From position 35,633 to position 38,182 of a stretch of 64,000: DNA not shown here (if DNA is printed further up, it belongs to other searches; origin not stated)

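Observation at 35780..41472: PAS histidine kinase / tetraheme cytochrome c / NtrC-type regulator / CcmF in one minus-strand operon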

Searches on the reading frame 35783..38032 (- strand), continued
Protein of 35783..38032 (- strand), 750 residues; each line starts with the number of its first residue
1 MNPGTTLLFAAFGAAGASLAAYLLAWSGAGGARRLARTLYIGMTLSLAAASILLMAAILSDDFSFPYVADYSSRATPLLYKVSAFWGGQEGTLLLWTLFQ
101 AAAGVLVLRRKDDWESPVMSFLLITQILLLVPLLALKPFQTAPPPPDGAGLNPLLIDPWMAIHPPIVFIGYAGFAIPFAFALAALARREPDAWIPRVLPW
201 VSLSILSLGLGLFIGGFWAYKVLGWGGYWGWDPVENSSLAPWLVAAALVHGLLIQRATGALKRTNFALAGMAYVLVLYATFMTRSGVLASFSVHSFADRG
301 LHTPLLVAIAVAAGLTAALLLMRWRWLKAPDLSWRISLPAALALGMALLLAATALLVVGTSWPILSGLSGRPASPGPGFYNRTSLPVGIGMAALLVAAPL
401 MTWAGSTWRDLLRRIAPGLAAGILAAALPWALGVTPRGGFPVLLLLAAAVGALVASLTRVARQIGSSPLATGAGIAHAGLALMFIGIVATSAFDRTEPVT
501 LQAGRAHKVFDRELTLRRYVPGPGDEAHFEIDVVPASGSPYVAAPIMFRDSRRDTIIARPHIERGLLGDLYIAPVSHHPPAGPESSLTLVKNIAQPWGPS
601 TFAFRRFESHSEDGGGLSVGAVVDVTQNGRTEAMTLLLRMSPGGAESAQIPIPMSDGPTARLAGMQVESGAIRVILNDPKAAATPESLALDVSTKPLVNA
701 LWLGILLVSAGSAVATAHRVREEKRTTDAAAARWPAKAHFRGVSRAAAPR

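Call 30: find_homologous_proteins(query=window:35783-38032:-, max_evalue=1e-20)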
Query window:35783-38032:- (750 aa): 5518 proteins with E <= 1e-20 among 8000 candidates; the best 120 are listed.
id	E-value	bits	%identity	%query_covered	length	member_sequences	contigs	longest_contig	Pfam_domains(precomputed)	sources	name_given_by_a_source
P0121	0.0e+0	1625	100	100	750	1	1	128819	PF16327.11,PF01578.26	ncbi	-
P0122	0.0e+0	1061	69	97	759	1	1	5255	PF16327.11,PF01578.26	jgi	-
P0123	0.0e+0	1050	67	97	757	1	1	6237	PF16327.11,PF01578.26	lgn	-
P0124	0.0e+0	1031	66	96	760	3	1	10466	PF16327.11,PF01578.26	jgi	jgi:cytochrome c-type biogenesis protein CcmF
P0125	0.0e+0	1025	67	97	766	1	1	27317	PF16327.11,PF01578.26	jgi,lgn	jgi:cytochrome c-type biogenesis protein CcmF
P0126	2.0e-273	927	60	93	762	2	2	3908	PF16327.11,PF01578.26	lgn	-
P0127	1.3e-266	905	59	92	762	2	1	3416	PF16327.11,PF01578.26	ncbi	-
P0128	1.5e-258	878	57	97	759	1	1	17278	PF16327.11,PF01578.26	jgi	jgi:cytochrome c-type biogenesis protein CcmF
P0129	1.4e-255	868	58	97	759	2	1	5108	PF16327.11,PF01578.26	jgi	-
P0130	1.5e-244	832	57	97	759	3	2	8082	PF16327.11,PF01578.26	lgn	-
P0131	3.3e-243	828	56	97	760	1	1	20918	PF16327.11,PF01578.26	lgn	-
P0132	2.5e-155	537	40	97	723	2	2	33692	PF16327.11,PF01578.26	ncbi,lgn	-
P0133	2.7e-153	530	42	93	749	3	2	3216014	PF16327.11,PF01578.26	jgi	jgi:cytochrome c-type biogenesis protein CcmF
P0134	3.6e-153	530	45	93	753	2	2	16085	PF16327.11,PF01578.26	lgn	-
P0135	3.9e-153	530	40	92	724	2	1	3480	PF16327.11,PF05140.20,PF01578.26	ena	-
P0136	2.0e-152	527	41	92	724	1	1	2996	PF16327.11,PF05140.20,PF01578.26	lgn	-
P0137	8.2e-152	525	42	91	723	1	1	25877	PF16327.11,PF05140.20,PF01578.26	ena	-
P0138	2.6e-151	524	43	100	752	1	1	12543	PF16327.11,PF01578.26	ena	-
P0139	3.1e-151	523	42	95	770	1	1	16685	PF16327.11,PF01578.26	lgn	-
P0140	1.4e-150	521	42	94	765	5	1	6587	PF16327.11,PF01578.26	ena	-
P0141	1.6e-150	521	42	93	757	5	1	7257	PF16327.11,PF01578.26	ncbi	-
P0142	2.1e-150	521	39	93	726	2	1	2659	PF16327.11,PF05140.20,PF01578.26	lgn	-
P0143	2.3e-150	521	39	97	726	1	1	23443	PF16327.11,PF05140.20,PF01578.26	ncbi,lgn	-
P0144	3.7e-150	520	41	89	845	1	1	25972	PF16327.11,PF01578.26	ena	-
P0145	2.1e-149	517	41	97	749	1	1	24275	PF16327.11,PF01578.26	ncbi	-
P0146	3.4e-149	517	42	99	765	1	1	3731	PF16327.11,PF01578.26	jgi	jgi:cytochrome c-type biogenesis protein CcmF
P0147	4.4e-149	516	40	91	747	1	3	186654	PF16327.11,PF01578.26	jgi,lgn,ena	-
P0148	4.9e-149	516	41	100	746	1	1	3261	PF16327.11,PF01578.26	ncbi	-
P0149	7.5e-149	516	40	90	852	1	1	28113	PF16327.11,PF01578.26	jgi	jgi:cytochrome c-type biogenesis protein CcmF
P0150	1.2e-148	515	41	96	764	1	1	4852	PF16327.11,PF01578.26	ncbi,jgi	jgi:cytochrome c-type biogenesis protein CcmF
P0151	1.5e-148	515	41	96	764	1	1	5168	PF16327.11,PF01578.26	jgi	jgi:cytochrome c-type biogenesis protein CcmF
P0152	1.6e-148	514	40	97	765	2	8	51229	PF16327.11,PF01578.26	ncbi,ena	-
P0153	1.7e-148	514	42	96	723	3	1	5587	PF16327.11,PF01578.26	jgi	jgi:cytochrome c-type biogenesis protein CcmF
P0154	5.1e-148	513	40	95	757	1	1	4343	PF16327.11,PF01578.26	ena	-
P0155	1.3e-147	512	41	90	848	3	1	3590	PF16327.11,PF01578.26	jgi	jgi:cytochrome c-type biogenesis protein CcmF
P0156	5.0e-147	510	41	94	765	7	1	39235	PF16327.11,PF01578.26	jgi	jgi:cytochrome c-type biogenesis protein CcmF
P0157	5.5e-147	509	38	97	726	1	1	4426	PF16327.11,PF05140.20,PF01578.26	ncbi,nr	ncbi:MAG: hypothetical protein GF341_13570 [candidate division Zixibacteria bacterium]|nr:hypothetic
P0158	5.6e-147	509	43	92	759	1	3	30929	PF16327.11,PF01578.26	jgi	jgi:cytochrome c-type biogenesis protein CcmF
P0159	5.9e-147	509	40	94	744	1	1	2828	PF16327.11,PF01578.26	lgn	-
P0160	1.0e-146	509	40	97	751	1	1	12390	PF16327.11,PF01578.26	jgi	jgi:cytochrome c-type biogenesis protein CcmF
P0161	1.4e-146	508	44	92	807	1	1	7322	PF16327.11,PF01578.26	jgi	jgi:cytochrome c-type biogenesis protein CcmF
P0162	3.2e-146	507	39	90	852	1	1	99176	PF16327.11,PF01578.26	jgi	-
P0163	3.7e-146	507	42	93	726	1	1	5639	PF16327.11,PF01578.26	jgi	jgi:cytochrome c-type biogenesis protein CcmF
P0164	5.4e-146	506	39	90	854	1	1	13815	PF16327.11,PF01578.26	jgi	jgi:cytochrome c-type biogenesis protein CcmF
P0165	9.6e-146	505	40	93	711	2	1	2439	PF16327.11,PF05140.20,PF01578.26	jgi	jgi:cytochrome c-type biogenesis protein CcmF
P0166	1.4e-145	505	43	93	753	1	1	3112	PF16327.11,PF01578.26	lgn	-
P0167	2.1e-145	504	41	97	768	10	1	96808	PF16327.11,PF01578.26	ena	-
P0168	2.7e-145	504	39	95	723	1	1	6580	PF16327.11,PF01578.26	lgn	-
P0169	3.8e-145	503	40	97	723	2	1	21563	PF16327.11,PF01578.26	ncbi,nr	ncbi:MAG: cytochrome c biogenesis protein CcsA [candidate division Zixibacteria bacterium]|nr:cytoch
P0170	4.0e-145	503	40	90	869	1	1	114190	PF16327.11,PF01578.26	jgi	-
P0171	4.5e-145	503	41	98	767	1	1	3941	PF16327.11,PF01578.26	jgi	-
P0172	8.7e-145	502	41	90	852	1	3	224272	PF16327.11,PF01578.26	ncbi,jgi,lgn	jgi:cytochrome c-type biogenesis protein CcmF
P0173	9.4e-145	502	40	90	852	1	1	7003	PF16327.11,PF01578.26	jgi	-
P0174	1.0e-144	502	39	91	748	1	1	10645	PF16327.11,PF01578.26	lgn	-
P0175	1.7e-144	501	40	100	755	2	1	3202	PF16327.11,PF01578.26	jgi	-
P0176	4.0e-144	500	42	92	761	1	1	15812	PF16327.11,PF05140.20,PF01578.26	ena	-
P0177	4.3e-144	500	40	97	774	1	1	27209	PF16327.11,PF01578.26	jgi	jgi:cytochrome c-type biogenesis protein CcmF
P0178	4.7e-144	500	43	95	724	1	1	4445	PF16327.11,PF01578.26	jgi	jgi:cytochrome c-type biogenesis protein CcmF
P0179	5.8e-144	499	37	97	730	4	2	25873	PF16327.11,PF01578.26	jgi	-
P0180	6.8e-144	499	42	94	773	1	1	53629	PF16327.11,PF01578.26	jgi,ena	-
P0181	7.2e-144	499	40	96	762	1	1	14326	PF16327.11,PF01578.26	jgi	-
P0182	9.6e-144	499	39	95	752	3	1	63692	PF16327.11,PF01578.26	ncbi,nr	ncbi:MAG TPA: cytochrome c biogenesis protein CcsA [bacterium]|nr:cytochrome c biogenesis protein Cc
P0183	1.3e-143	498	41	95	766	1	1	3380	PF16327.11,PF01578.26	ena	-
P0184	2.1e-143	498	41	93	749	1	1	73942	PF16327.11,PF01578.26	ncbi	-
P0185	3.0e-143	497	40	98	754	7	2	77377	PF16327.11,PF01578.26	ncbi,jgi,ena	ncbi:MAG TPA: cytochrome c biogenesis protein CcsA [Thermoanaerobaculia bacterium]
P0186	3.1e-143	497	40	98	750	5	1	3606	PF16327.11,PF01578.26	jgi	-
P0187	3.8e-143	497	41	97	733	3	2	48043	PF16327.11,PF01578.26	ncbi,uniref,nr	ncbi:MAG: cytochrome c biogenesis protein CcsA [Acidobacteria bacterium]|uniref:Cytochrome c biogene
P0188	4.0e-143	497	41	96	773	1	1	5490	PF16327.11,PF01578.26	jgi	-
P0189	4.1e-143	497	39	92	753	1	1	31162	PF16327.11,PF01578.26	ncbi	-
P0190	4.3e-143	497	41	90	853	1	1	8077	PF16327.11,PF01578.26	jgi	jgi:cytochrome c-type biogenesis protein CcmF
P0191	4.8e-143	496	39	97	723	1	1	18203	PF16327.11,PF01578.26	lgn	-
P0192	5.1e-143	496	40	90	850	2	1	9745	PF16327.11,PF01578.26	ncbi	-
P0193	8.5e-143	496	41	90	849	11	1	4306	PF16327.11,PF01578.26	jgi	-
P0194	9.6e-143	495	40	90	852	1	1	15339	PF16327.11,PF01578.26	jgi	jgi:cytochrome c-type biogenesis protein CcmF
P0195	1.7e-142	495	40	90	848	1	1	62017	PF16327.11,PF05140.20,PF01578.26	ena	-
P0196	2.0e-142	494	38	95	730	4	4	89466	PF16327.11,PF05140.20,PF01578.26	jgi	jgi:cytochrome c-type biogenesis protein CcmF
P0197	2.4e-142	494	40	90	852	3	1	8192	PF16327.11,PF01578.26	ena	-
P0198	2.4e-142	494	37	95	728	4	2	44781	PF16327.11,PF05140.20,PF01578.26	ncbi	-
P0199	5.3e-142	493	40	96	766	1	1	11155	PF16327.11,PF01578.26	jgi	-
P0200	6.0e-142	493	39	98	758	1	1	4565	PF16327.11,PF01578.26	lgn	-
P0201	7.0e-142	493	39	90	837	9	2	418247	PF16327.11,PF01578.26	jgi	jgi:cytochrome c-type biogenesis protein CcmF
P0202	7.0e-142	493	40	90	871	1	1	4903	PF16327.11,PF01578.26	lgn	-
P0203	7.4e-142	492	40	92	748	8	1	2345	PF16327.11,PF01578.26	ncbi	-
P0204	1.3e-141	492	37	96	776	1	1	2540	PF16327.11,PF01578.26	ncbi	-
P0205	2.9e-141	491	40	94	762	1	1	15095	PF16327.11,PF01578.26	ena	-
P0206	9.1e-141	489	38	97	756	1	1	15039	PF16327.11,PF01578.26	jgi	-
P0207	1.0e-140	489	42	89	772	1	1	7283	PF16327.11,PF01578.26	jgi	jgi:cytochrome c-type biogenesis protein CcmF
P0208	1.1e-140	489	39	97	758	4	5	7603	PF16327.11,PF01578.26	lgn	-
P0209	1.5e-140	488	39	95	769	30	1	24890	PF16327.11,PF01578.26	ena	-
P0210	1.7e-140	488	39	92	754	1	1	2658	PF16327.11,PF01578.26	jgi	-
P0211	2.0e-140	488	37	97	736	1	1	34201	PF16327.11,PF01578.26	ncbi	-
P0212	2.2e-140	488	39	96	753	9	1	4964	PF16327.11,PF01578.26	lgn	-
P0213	3.7e-140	487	39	96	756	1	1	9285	PF16327.11,PF01578.26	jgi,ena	-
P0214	3.8e-140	487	39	90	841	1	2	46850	PF16327.11,PF01578.26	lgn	-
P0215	5.2e-140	486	39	96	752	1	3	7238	PF16327.11,PF01578.26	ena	-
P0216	1.7e-139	485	43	93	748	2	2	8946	PF16327.11,PF01578.26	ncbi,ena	-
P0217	2.1e-139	484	38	95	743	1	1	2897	PF16327.11,PF01578.26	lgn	-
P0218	2.1e-139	484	37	97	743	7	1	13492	PF16327.11,PF05140.20,PF01578.26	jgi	jgi:cytochrome c-type biogenesis protein CcmF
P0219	2.2e-139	484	40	90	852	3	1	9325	PF16327.11,PF01578.26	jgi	jgi:cytochrome c-type biogenesis protein CcmF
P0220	2.4e-139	484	40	92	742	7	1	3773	PF16327.11,PF01578.26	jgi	-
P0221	2.7e-139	484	42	91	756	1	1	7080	PF16327.11,PF01578.26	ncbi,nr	ncbi:MAG TPA: cytochrome c biogenesis protein CcsA [Candidatus Polarisedimenticolaceae bacterium]|nr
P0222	2.9e-139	484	42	94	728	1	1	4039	PF16327.11,PF01578.26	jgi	jgi:cytochrome c-type biogenesis protein CcmF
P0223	3.7e-139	484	37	94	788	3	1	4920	PF16327.11,PF01578.26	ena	-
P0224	4.0e-139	483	38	92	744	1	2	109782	PF16327.11,PF01578.26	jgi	jgi:cytochrome c-type biogenesis protein CcmF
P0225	4.6e-139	483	38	92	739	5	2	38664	PF16327.11,PF01578.26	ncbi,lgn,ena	ncbi:MAG TPA: cytochrome c biogenesis protein CcsA [Bacteroidota bacterium]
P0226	4.7e-139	483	38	97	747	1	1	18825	PF16327.11,PF01578.26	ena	-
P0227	4.9e-139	483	38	98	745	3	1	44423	PF16327.11,PF01578.26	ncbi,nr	ncbi:MAG: cytochrome c biogenesis protein CcsA [Firmicutes bacterium]|nr:cytochrome c biogenesis pro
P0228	5.2e-139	483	40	90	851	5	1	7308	PF16327.11,PF01578.26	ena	-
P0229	9.1e-139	482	39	90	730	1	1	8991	PF16327.11,PF01578.26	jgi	jgi:cytochrome c-type biogenesis protein CcmF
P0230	9.1e-139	482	39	90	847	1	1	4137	PF16327.11,PF01578.26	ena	-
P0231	1.0e-138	482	39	96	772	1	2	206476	PF16327.11,PF01578.26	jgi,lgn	jgi:cytochrome c-type biogenesis protein CcmF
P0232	1.0e-138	482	42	93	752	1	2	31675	PF16327.11,PF01578.26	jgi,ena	-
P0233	1.1e-138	482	39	97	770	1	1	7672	PF16327.11,PF05140.20,PF01578.26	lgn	-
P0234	1.4e-138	482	38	96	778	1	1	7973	PF16327.11,PF01578.26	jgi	jgi:cytochrome c-type biogenesis protein CcmF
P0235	1.6e-138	481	40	90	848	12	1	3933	PF16327.11,PF01578.26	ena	-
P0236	1.9e-138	481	38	98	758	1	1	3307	PF16327.11,PF01578.26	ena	-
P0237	2.0e-138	481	40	97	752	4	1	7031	PF16327.11,PF01578.26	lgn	-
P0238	2.2e-138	481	39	96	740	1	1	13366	PF16327.11,PF01578.26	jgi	-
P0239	2.4e-138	481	38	92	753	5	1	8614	PF16327.11,PF01578.26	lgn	-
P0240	2.6e-138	481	37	93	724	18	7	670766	PF16327.11,PF05140.20,PF01578.26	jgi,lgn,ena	jgi:cytochrome c-type biogenesis protein CcmF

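Call 31: find_encoding_contigs(protein=P0125, flank=9000, max_places=1)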
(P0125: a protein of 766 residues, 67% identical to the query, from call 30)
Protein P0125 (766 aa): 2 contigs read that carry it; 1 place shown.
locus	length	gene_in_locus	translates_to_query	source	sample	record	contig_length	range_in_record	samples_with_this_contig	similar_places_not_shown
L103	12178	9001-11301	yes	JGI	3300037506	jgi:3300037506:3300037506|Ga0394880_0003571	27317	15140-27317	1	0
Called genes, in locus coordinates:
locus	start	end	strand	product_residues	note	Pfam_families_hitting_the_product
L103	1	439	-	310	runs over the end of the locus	PF01063:Aminotran_4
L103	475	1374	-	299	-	PF01379:Porphobil_deam (weak)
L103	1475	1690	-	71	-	-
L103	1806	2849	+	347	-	PF02085:Cytochrom_CIII (faint), PF09699:Paired_CXXCH_1 (faint), PF14522:Cytochrome_C7 (faint), PF14537:Cytochrom_c3_2 (faint), PF22113:Mtrc-MtrF_II-IV_dom (faint)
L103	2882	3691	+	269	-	PF01292:Ni_hydr_CYTB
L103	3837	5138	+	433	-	PF11563:Protoglobin, PF00512:HisKA, PF02518:HATPase_c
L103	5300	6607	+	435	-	PF00989:PAS, PF08448:PAS_4, PF13188:PAS_8 (faint), PF13426:PAS_9, PF13596:PAS_10 (weak), PF08447:PAS_3, PF00512:HisKA, PF02518:HATPase_c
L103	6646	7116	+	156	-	PF22113:Mtrc-MtrF_II-IV_dom (faint), PF14522:Cytochrome_C7 (faint), PF13435:Cytochrome_C554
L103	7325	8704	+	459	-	PF00072:Response_reg, PF00158:Sigma54_activat, PF14532:Sigma54_activ_2, PF00004:AAA (weak), PF07728:AAA_5 (weak), PF25601:AAA_lid_14, PF02954:HTH_8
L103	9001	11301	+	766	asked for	PF01578:Cytochrom_C_asm, PF16327:CcmF_C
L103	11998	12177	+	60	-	?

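Call 32: find_encoding_contigs(protein=P0128, flank=9000, max_places=1)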
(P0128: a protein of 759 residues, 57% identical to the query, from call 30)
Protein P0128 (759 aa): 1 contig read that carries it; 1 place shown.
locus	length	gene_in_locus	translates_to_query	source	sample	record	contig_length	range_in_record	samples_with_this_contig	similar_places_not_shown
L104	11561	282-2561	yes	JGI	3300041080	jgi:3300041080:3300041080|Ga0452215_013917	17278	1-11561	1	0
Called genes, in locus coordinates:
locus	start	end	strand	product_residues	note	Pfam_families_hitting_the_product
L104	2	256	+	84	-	?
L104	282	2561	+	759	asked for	PF01578:Cytochrom_C_asm, PF16327:CcmF_C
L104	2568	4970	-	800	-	PF00033:Cytochrome_B, PF13631:Cytochrom_B_N_2, PF00032:Cytochrom_B_C, PF02085:Cytochrom_CIII (faint), PF09699:Paired_CXXCH_1 (faint), PF14522:Cytochrome_C7 (faint), PF14537:Cytochrom_c3_2 (faint), PF22113:Mtrc-MtrF_II-IV_dom (faint)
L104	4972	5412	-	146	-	PF25471:TM_PetC, PF00355:Rieske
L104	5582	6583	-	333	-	PF00044:Gp_dh_N, PF02800:Gp_dh_C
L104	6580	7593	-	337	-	PF00044:Gp_dh_N, PF02800:Gp_dh_C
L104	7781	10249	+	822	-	PF10418:DHODB_Fe-S_bind, PF14691:Fer4_20, PF07992:Pyr_redox_2, PF13450:NAD_binding_8 (weak), PF13738:Pyr_redox_3, PF00070:Pyr_redox (weak)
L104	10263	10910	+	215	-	-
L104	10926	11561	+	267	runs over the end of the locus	PF02985:HEAT (faint), PF03130:HEAT_PBS (faint), PF13513:HEAT_EZ (faint), PF13646:HEAT_2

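Call 33: find_encoding_contigs(protein=P0131, flank=9000, max_places=1)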
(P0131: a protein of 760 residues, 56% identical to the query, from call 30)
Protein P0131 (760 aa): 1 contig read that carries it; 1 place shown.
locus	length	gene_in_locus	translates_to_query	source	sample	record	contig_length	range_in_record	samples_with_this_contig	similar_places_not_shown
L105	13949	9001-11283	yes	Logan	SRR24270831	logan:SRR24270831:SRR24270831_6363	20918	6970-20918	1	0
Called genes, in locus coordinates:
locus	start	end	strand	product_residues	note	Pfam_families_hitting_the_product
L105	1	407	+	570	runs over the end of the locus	PF03264:Cytochrom_NNT, PF02085:Cytochrom_CIII (faint), PF14522:Cytochrome_C7 (faint), PF22113:Mtrc-MtrF_II-IV_dom (faint), PF14537:Cytochrom_c3_2 (weak)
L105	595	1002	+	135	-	PF00072:Response_reg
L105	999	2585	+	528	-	PF00672:HAMP (weak), PF00512:HisKA, PF02518:HATPase_c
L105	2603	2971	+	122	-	PF00072:Response_reg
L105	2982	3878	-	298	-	-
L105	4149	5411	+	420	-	PF11563:Protoglobin, PF00512:HisKA, PF02518:HATPase_c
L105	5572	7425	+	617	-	PF00989:PAS, PF13188:PAS_8 (weak), PF08448:PAS_4, PF13426:PAS_9, PF08447:PAS_3 (weak), PF00512:HisKA, PF02518:HATPase_c, PF13435:Cytochrome_C554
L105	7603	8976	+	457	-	PF00072:Response_reg, PF00158:Sigma54_activat, PF14532:Sigma54_activ_2, PF00004:AAA (weak), PF07728:AAA_5 (weak), PF25601:AAA_lid_14, PF02954:HTH_8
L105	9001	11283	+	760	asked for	PF01578:Cytochrom_C_asm, PF16327:CcmF_C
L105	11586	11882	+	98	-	-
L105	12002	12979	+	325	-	PF05448:AXE1, PF06500:FrsA-like (faint), PF01738:DLH, PF00561:Abhydrolase_1, PF03959:FSH1 (weak), PF12146:Hydrolase_4 (weak), PF12697:Abhydrolase_6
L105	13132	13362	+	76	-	-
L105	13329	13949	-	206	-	?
